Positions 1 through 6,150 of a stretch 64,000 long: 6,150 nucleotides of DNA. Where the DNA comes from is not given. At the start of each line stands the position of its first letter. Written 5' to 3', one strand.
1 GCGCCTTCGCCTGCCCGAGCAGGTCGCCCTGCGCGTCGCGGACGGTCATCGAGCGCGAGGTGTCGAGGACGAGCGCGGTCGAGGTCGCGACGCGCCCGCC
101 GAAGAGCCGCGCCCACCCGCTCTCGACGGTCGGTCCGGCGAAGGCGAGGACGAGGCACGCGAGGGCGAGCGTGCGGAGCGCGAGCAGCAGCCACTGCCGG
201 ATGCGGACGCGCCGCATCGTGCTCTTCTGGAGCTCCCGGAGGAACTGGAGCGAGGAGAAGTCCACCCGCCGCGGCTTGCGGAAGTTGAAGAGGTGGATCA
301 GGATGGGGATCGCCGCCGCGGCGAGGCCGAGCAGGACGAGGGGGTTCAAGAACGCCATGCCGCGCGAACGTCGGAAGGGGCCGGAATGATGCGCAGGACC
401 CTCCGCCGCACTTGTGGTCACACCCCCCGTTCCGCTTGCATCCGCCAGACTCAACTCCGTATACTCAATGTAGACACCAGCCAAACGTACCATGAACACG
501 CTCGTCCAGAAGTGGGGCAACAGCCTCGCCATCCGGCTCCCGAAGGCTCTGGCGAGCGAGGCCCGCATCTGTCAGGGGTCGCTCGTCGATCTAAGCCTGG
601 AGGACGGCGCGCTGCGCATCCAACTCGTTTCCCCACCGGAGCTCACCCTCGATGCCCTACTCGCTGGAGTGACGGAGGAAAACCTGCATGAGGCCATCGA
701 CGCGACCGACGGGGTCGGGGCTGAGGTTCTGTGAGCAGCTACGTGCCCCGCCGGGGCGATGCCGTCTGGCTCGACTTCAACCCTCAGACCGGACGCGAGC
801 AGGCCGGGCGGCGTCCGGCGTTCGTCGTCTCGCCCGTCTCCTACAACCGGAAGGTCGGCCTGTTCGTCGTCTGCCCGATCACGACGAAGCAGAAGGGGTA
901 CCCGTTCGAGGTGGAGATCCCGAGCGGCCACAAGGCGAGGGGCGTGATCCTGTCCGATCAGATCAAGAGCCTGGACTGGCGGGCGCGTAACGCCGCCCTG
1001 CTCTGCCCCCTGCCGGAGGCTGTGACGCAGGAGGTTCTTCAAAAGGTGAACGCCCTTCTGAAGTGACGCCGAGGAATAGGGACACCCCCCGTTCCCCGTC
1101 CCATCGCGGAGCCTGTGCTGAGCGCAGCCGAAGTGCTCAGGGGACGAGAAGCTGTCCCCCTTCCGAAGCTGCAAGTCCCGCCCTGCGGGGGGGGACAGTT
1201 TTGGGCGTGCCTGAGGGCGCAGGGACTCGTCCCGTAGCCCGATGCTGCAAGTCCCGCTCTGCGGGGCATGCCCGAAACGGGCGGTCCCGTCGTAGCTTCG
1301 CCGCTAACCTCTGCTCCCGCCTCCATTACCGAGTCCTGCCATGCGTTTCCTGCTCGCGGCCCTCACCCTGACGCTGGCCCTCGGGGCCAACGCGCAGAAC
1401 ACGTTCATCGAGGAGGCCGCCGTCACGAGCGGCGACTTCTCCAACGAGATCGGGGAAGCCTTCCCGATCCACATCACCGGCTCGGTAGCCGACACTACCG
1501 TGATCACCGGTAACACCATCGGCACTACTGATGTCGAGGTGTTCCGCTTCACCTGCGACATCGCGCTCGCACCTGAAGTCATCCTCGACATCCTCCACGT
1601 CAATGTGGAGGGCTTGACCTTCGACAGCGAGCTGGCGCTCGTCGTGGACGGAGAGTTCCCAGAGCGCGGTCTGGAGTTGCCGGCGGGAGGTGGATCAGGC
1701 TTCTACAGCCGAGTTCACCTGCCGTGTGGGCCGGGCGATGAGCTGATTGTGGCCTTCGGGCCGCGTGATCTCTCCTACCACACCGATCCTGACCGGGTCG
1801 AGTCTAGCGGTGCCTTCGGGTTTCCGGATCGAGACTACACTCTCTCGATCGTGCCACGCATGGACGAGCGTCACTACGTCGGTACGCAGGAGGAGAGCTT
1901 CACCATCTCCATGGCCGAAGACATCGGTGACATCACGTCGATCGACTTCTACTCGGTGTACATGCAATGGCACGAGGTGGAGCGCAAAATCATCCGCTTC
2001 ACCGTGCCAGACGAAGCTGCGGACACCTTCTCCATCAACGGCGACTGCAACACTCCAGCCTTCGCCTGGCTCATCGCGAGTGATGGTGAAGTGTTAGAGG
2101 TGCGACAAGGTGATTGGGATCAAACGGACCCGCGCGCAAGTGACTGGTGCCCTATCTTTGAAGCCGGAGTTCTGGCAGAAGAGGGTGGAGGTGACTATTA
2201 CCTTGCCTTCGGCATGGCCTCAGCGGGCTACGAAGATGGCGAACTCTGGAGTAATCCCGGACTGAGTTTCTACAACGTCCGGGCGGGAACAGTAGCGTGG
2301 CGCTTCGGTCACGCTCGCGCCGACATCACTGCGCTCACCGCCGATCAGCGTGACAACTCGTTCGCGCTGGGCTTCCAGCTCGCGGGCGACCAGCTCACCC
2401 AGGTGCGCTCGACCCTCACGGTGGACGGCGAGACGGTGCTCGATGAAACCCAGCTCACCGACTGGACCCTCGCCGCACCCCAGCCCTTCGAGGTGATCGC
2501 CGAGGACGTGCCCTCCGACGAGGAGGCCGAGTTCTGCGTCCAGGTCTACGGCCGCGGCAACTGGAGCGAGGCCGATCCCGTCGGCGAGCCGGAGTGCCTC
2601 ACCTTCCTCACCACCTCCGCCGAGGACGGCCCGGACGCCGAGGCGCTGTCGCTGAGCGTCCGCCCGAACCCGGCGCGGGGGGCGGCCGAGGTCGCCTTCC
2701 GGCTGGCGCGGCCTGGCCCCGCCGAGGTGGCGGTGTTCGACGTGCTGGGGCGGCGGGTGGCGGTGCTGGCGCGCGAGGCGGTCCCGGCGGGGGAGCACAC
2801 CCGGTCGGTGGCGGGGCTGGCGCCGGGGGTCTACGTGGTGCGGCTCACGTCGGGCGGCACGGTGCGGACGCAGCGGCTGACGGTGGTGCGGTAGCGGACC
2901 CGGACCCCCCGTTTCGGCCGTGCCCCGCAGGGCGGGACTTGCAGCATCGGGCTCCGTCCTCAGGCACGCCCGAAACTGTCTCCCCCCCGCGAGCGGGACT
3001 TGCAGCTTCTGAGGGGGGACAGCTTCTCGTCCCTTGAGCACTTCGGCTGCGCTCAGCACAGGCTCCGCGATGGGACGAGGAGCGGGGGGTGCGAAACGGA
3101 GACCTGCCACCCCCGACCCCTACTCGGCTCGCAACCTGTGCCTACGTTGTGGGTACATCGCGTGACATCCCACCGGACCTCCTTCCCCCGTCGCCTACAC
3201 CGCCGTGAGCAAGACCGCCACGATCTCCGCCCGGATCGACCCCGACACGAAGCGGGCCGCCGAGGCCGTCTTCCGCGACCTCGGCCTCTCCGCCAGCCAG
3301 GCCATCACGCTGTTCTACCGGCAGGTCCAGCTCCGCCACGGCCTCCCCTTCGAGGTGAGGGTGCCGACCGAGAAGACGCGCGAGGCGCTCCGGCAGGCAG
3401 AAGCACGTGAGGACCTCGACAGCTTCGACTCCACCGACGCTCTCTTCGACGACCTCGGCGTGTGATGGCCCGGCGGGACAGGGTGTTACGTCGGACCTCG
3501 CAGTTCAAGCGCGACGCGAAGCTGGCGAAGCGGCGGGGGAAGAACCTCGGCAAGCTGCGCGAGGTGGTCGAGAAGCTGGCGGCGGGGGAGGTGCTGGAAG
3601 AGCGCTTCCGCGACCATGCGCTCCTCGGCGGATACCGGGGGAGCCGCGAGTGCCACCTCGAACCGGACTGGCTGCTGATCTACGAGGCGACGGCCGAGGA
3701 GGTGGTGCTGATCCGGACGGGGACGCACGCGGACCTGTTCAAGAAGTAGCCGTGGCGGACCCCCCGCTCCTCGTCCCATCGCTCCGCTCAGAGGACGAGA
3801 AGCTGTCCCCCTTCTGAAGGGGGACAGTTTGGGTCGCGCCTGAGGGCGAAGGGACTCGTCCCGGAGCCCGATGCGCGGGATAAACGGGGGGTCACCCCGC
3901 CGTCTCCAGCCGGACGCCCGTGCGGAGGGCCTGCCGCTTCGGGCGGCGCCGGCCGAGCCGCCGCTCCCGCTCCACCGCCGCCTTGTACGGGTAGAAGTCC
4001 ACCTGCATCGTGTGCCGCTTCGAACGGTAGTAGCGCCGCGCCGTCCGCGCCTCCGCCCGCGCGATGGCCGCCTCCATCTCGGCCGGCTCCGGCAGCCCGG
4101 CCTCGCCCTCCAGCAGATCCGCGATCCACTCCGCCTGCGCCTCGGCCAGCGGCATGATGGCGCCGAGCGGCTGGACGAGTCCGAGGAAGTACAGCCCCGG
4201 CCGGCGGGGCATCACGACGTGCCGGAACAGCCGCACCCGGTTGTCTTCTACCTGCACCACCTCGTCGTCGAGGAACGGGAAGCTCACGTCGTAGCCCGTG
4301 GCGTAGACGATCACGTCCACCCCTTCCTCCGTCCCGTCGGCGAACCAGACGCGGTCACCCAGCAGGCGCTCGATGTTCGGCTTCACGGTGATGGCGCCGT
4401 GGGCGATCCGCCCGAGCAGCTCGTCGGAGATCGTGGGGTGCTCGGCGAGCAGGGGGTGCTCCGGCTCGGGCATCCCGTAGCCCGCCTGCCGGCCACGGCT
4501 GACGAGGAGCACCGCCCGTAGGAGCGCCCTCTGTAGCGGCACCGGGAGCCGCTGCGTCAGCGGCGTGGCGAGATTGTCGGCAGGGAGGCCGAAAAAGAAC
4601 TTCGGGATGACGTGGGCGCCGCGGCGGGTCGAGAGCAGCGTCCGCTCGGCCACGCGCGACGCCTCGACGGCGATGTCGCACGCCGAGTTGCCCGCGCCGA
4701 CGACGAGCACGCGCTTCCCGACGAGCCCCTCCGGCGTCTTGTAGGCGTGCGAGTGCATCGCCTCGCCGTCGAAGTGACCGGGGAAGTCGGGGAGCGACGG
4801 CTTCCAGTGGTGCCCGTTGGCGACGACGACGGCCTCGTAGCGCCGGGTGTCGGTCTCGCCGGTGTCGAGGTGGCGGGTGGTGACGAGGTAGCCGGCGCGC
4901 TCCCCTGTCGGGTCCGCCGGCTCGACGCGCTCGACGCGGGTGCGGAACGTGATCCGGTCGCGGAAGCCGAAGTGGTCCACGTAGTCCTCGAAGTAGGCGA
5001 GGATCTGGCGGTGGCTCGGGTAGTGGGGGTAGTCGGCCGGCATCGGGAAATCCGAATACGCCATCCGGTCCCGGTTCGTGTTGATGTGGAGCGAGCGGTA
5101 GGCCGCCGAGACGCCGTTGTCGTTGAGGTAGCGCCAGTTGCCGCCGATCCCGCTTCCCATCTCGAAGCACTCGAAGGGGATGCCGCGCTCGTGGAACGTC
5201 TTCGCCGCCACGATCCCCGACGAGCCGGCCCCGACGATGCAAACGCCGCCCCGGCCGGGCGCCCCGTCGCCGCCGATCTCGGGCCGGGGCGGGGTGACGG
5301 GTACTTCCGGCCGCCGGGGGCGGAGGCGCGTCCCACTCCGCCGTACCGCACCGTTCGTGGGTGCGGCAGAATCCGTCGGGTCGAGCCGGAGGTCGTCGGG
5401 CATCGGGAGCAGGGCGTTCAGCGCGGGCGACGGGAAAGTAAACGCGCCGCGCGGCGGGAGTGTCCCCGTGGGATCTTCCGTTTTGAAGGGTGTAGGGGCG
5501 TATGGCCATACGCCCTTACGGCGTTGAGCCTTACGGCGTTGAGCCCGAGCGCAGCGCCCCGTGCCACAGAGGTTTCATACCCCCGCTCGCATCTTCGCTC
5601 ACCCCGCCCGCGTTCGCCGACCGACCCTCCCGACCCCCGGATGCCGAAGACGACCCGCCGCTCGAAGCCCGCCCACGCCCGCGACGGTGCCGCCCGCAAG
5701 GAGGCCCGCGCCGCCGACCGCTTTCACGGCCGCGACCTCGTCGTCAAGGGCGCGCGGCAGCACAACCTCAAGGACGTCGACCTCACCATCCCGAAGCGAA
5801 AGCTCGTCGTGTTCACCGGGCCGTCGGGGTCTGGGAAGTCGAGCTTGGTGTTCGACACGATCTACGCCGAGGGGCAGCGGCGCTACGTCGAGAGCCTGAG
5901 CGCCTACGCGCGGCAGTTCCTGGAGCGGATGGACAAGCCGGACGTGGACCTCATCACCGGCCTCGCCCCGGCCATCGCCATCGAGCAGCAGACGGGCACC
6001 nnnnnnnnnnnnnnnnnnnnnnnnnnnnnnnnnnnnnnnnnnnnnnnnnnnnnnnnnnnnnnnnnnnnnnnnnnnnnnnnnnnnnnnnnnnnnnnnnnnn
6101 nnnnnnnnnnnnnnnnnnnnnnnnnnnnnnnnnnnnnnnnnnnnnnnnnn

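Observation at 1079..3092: T9SS cargo gene bracketed by ~200-bp inverted repeats and sandwiched between two toxin-antitoxin pairs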

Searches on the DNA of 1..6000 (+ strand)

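Call 8: search_rna_families(source=window, start=1, end=6000, threshold=evalue, max_evalue=1)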
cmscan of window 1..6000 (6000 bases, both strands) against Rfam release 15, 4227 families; matches with E-value up to 1: 0.
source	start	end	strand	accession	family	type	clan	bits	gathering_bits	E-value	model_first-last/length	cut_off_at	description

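Call 73: build_rna_model(alignment_id=A2)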
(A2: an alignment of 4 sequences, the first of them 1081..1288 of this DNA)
Model R1 built from alignment A2 (4 sequences, 208 columns); structure: RNAalifold consensus.
model positions 131; base pairs 38; branch points 3; effective number of sequences 0.96; information 0.59 bits per position. Calibrated on 0.2 Mb of random sequence (short: E-values are rough).
structure used (alignment columns):
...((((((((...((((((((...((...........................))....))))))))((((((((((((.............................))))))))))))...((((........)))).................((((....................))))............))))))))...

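Call 74: search_with_rna_model(model_id=R1, sources=[window, L031, L032, L033, L034, L035, L037, L038], max_evalue=1)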
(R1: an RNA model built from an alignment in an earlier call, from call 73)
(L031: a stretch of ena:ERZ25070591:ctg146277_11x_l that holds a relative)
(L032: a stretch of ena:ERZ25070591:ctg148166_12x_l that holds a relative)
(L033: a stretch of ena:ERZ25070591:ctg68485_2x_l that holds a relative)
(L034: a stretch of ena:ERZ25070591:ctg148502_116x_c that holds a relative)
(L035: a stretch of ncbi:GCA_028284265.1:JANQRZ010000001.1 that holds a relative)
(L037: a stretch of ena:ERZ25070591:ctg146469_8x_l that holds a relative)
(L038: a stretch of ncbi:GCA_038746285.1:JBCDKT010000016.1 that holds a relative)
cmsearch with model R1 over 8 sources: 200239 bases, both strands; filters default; matches with E-value up to 1: 12.
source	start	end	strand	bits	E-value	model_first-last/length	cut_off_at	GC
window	3757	3894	+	146.8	1.9e-33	1-131/131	no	0.68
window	31641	31758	-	115.2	1e-25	1-131/131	no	0.68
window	1082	1287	+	99.1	8.9e-22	1-131/131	no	0.7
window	2902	3092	-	94.1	1.5e-20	1-131/131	no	0.71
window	3757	3894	-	49.2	1.5e-09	1-131/131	no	0.68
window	31641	31758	+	47.3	4.2e-09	1-131/131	no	0.68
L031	13458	13593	-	34.5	5.7e-06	1-131/131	no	0.66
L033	3884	4002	+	24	0.0022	1-131/131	no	0.69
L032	13283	13401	+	23.9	0.0022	1-131/131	no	0.7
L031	13259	13377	+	23.6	0.0026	1-131/131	no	0.69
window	2902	3092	+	17.5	0.085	1-131/131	no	0.71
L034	13366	13491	-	13.2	0.93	1-131/131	no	0.76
